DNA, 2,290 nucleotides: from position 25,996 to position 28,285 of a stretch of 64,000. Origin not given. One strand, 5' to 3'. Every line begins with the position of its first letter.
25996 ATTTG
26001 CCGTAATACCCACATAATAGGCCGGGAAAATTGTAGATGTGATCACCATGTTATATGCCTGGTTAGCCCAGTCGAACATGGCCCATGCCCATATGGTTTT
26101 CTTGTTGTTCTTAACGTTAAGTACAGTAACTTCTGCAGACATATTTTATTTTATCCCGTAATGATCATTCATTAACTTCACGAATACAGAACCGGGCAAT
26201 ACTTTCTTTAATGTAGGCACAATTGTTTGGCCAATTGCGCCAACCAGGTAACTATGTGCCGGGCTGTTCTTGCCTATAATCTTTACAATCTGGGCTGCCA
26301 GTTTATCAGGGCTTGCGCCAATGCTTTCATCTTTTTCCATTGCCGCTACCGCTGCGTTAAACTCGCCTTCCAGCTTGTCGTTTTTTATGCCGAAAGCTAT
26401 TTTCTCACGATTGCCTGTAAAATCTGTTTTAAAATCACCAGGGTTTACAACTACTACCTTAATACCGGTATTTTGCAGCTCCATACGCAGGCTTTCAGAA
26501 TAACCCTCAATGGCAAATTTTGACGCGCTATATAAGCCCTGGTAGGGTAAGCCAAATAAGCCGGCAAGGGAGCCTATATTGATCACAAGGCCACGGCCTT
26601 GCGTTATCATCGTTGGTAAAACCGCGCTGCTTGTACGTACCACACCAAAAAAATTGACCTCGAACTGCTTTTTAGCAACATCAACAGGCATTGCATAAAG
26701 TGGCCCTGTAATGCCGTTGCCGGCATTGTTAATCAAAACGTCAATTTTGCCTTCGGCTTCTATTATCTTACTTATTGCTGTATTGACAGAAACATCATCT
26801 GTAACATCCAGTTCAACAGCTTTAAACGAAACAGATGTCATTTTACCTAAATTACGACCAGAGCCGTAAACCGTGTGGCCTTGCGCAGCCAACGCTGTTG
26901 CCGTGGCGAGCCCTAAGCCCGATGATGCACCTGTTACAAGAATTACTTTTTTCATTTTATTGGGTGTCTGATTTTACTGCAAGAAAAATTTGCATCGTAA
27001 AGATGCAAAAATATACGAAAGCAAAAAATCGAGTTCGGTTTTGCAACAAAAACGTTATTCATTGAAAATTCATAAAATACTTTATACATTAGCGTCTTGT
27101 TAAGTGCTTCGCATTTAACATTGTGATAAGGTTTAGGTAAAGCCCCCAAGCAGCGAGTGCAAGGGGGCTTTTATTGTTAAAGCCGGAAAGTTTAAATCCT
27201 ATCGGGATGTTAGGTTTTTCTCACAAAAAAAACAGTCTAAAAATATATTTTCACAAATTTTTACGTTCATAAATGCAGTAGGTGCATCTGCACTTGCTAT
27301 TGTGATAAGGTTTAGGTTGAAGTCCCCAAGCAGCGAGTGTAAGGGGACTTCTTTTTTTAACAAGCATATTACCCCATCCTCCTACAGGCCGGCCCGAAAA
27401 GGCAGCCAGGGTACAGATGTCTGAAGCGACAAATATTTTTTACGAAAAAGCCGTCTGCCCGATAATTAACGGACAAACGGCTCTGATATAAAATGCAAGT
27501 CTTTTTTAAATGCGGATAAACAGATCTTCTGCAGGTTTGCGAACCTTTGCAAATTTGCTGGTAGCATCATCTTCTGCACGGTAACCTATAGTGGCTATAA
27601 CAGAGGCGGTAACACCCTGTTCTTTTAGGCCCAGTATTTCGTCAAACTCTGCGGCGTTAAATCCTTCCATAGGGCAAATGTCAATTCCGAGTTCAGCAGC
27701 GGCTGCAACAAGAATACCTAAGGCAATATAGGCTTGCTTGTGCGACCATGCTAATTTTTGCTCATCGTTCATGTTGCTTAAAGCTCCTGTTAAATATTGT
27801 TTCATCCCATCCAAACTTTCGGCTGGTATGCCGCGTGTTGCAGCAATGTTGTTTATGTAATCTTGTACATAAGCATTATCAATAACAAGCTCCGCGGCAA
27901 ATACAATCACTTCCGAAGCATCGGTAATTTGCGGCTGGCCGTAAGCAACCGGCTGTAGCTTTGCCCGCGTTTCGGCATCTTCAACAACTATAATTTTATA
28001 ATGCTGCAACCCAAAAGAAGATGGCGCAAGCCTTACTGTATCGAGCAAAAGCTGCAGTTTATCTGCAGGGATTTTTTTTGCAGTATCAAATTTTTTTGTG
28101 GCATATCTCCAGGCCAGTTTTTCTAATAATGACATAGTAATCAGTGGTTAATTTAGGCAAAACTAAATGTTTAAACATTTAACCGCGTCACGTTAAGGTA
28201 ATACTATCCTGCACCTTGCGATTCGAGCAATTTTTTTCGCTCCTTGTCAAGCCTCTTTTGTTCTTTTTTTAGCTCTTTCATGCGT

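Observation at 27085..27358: Tandem pair of covarying small-RNA-like units with an invariant single-stranded core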

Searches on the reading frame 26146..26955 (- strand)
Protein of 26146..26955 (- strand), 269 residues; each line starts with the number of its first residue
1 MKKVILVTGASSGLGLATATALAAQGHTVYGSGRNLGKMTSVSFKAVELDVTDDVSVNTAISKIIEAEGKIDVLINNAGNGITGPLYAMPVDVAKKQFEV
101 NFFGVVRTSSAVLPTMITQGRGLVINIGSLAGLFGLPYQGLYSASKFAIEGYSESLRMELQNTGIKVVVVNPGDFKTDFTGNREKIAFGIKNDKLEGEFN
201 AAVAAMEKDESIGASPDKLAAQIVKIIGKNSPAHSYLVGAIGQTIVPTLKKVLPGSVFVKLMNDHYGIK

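Call 30: search_protein_families(library=pfam, proteins=[window:26146-26955:-], max_evalue=0.01)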
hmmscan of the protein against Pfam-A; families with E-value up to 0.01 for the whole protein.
window:26146-26955:- (269 aa): 5 families
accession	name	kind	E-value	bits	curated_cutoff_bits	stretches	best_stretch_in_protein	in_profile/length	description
PF00106.31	adh_short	-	3.5e-49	167.4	26.6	1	3-183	1-190/195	short chain dehydrogenase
PF13561.12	adh_short_C2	-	1.3e-29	103.9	27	1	9-182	1-183/236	Enoyl-(Acyl carrier protein) reductase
PF08659.16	KR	-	2.5e-09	37.7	22.6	1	5-171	3-174/180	KR domain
PF01370.27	Epimerase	-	4.8e-05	23.3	20.9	1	5-85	1-79/240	NAD dependent epimerase/dehydratase family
PF12242.14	Eno-Rase_NADH_b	-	0.0039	17.4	23.4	1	3-25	41-63/79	NAD(P)H binding domain of trans-2-enoyl-CoA reductase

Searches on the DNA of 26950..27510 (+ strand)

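Call 6: search_rna_families(source=window, start=26950, end=27510, threshold=evalue, max_evalue=10, show_alignments=3)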
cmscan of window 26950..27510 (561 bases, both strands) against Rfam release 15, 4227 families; matches with E-value up to 10: 9.
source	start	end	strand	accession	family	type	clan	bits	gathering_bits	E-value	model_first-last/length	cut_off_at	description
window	27066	27177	+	RF01859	Phe_leader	Cis-reg; leader;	-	25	55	0.067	1-125/125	no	Phenylalanine leader peptide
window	27315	27361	-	RF01376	CRISPR-DR63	Gene; CRISPR;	CL00015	21.7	37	0.74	1-37/37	no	CRISPR RNA direct repeat element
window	27110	27221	+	RF01770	rimP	Cis-reg; leader;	-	19.2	47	1.4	1-102/102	no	Gammaprotebacteria rimP leader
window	27222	27357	+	RF01859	Phe_leader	Cis-reg; leader;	-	19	55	1.4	1-125/125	no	Phenylalanine leader peptide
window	27232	27361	+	RF02076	STnc100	Gene; sRNA;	-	18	47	0.12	1-206/206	no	Gammaproteobacterial sRNA STnc100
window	27237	27297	+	RF01742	lactis-plasmid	Gene; sRNA;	-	16.7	70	7.1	1-106/106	no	lactis-plasmid RNA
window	27134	27213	-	RF00514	His_leader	Cis-reg; leader;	-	16.2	49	4.1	1-126/126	no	Histidine operon leader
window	27156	27290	-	RF02110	DLEU2_6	Gene; lncRNA;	-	14.1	60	5.1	1-135/135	no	Deleted in lymphocytic leukemia 2 conserved region 6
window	26968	27101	-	RF00015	U4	Gene; snRNA; splicing;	CL00007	13.1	46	1.7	1-138/138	no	U4 spliceosomal RNA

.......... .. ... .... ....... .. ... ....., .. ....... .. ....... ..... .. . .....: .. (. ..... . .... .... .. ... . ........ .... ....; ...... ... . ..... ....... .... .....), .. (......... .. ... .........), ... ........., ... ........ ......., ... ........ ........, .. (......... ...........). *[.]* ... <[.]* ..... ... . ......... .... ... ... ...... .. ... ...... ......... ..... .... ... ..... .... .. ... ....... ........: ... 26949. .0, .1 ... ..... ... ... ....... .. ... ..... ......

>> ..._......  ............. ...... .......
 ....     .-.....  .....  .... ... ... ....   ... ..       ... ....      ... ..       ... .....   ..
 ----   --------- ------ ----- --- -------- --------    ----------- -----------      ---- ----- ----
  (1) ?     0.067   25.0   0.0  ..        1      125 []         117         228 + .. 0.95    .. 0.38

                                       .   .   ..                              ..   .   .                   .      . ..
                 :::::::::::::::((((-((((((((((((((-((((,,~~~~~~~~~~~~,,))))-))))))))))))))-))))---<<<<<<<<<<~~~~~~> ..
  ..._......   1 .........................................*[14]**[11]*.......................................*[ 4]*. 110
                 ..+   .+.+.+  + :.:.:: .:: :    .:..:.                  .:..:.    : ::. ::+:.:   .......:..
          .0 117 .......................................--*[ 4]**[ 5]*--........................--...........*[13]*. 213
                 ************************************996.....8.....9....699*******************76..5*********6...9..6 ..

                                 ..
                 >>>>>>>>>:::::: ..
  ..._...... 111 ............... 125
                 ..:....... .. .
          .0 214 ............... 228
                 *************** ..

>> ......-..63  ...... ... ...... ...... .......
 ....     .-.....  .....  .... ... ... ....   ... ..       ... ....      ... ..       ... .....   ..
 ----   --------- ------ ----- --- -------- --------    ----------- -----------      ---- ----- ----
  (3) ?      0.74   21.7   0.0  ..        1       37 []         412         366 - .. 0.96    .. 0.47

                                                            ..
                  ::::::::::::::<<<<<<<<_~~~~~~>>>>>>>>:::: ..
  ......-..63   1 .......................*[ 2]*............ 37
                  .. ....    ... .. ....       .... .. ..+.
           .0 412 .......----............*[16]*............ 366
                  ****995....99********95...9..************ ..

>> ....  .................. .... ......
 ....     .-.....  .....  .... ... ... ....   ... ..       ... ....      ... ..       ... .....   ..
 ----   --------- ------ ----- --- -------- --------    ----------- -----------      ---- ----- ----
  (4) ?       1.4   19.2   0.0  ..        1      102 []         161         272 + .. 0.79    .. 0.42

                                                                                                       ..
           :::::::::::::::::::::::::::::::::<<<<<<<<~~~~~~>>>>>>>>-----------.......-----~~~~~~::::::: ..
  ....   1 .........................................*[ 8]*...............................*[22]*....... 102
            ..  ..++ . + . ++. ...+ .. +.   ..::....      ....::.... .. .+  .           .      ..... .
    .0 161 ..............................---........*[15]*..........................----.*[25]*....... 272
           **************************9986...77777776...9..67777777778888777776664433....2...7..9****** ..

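Call 64: search_rna_families(source=window, start=27092, end=27180, threshold=evalue, max_evalue=10)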
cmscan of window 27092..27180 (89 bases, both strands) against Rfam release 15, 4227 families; matches with E-value up to 10: 6.
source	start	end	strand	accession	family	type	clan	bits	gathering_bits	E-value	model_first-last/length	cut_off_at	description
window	27138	27177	+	RF02847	Ref64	Gene; sRNA;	-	18.1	44.3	0.19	1-69/69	no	Enterococcus sRNA 64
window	27109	27179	+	RF02063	STnc350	Gene; sRNA;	-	14.6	60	1.1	1-68/68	no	Salmonella enterica sRNA STnc350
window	27113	27178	+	RF02551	DapZ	Cis-reg;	-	14.3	56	1.6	1-78/78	no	ABC transporter regulator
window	27092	27175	+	RF00514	His_leader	Cis-reg; leader;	-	13.5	49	2.3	37-126/126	5'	Histidine operon leader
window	27110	27180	+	RF01770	rimP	Cis-reg; leader;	-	13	47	4.7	1-67/102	3'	Gammaprotebacteria rimP leader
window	27146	27180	-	RF04321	tmRNA_permuted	Gene;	-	7.3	47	6.4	173-213/213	5'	permuted transfer-messenger RNA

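Call 86: search_dna_similar(query=window:27277-27358:+, collection=phages, mode=distant, max_evalue=0.01, max_rows=20)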
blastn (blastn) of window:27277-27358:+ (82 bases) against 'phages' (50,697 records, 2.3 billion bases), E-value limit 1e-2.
No match.

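Call 87: search_dna_similar(query=window:27277-27358:+, collection=plasmids, mode=distant, max_evalue=0.01, max_rows=20)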
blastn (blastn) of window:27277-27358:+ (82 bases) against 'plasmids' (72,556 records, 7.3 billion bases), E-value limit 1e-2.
No match.

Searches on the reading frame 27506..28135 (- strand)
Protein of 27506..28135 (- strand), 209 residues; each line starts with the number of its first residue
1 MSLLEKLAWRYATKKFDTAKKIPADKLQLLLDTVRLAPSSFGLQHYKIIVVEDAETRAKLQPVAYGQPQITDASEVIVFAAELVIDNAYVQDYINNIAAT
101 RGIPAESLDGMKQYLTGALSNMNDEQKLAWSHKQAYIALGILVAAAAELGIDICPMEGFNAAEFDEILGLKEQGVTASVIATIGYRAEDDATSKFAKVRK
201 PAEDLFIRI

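Call 8: find_encoding_contigs(protein=window:27506-28135:-, flank=3000, max_places=10)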
Protein window:27506-28135:- (209 aa): no gene with exactly this product is on record in the collection.

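Call 30: search_protein_families(library=pfam, proteins=[window:27506-28135:-], max_evalue=0.01)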
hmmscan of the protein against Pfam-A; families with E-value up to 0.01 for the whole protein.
window:27506-28135:- (209 aa): 1 family
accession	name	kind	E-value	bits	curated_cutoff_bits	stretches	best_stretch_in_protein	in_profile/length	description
PF00881.29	Nitroreductase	-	4.9e-27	95.6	23.5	1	7-185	1-167/167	Nitroreductase family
